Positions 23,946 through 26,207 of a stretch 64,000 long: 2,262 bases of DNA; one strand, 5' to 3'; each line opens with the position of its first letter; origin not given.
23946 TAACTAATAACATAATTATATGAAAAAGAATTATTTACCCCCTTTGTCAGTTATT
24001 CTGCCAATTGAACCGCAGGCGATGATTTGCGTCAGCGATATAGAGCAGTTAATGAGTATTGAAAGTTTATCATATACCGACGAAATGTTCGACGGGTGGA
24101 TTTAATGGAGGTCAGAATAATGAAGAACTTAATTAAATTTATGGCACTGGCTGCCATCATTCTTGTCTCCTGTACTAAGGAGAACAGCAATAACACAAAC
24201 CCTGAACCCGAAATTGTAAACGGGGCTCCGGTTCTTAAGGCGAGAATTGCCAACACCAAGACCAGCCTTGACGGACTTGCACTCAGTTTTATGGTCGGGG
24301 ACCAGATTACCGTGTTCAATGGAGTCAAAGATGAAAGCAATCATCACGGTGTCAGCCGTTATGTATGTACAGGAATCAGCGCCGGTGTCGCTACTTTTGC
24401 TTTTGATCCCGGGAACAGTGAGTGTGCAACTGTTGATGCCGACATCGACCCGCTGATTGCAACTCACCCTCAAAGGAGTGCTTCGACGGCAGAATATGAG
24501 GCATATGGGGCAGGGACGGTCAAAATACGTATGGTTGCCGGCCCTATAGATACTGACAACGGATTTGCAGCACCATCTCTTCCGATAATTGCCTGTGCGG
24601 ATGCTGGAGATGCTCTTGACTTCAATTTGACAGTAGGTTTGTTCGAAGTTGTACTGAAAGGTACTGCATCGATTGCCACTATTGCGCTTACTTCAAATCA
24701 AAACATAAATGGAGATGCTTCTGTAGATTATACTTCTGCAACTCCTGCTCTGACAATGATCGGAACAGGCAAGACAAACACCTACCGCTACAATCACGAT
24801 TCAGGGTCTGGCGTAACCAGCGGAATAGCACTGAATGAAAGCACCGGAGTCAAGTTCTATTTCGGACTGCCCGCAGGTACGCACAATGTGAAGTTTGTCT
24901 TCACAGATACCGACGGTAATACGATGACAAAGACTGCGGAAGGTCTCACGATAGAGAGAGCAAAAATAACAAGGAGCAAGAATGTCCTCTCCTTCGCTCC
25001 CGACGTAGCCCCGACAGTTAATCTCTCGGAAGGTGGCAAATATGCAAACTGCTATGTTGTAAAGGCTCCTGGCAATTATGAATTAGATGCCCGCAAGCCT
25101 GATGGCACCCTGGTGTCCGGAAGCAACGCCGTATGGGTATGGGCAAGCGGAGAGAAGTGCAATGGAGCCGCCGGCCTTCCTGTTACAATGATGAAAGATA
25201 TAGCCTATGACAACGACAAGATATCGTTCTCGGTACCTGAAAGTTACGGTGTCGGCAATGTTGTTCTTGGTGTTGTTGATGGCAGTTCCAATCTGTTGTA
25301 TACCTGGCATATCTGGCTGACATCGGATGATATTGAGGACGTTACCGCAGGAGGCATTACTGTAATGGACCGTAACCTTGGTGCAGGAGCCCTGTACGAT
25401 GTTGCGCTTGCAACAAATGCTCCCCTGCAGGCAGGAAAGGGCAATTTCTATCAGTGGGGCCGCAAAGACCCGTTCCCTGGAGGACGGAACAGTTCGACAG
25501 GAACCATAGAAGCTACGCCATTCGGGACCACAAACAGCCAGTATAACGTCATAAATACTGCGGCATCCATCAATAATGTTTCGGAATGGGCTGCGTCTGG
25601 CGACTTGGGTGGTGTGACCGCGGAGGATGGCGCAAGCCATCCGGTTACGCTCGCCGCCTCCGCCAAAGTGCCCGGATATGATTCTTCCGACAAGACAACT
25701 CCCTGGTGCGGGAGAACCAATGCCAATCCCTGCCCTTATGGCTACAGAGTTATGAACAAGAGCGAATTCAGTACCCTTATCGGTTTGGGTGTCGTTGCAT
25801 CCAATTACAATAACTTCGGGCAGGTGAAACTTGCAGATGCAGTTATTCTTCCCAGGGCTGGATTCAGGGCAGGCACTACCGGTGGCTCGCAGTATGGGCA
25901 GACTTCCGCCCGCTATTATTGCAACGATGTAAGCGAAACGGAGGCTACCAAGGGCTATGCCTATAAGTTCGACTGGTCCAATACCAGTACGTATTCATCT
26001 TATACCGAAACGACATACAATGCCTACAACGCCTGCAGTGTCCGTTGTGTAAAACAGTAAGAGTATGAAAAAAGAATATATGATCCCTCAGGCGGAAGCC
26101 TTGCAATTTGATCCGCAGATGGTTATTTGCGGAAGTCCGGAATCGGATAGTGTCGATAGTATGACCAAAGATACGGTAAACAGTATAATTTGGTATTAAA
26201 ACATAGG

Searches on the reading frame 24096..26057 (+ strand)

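Call 6: search_protein_families(library=pfam, proteins=[window:24096-26057:+], max_evalue=0.001)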
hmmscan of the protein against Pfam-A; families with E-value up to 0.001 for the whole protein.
window:24096-26057:+ (654 aa): 0 families

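Call 17: search_protein_families(library=ncbifam, proteins=[window:24096-26057:+], max_evalue=0.01)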
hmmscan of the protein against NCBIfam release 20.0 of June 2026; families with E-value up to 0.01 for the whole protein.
window:24096-26057:+ (654 aa): 1 family
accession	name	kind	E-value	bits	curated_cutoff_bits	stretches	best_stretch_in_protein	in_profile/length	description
TIGR02145.1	Fib_succ_major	domain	0.0019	18.9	41.65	1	545-654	61-176/176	FISUMP domain-containing protein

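Call 59: search_protein_families(library=pfam, proteins=[window:24096-26057:+], max_evalue=5)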
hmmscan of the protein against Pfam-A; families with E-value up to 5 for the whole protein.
window:24096-26057:+ (654 aa): 0 families
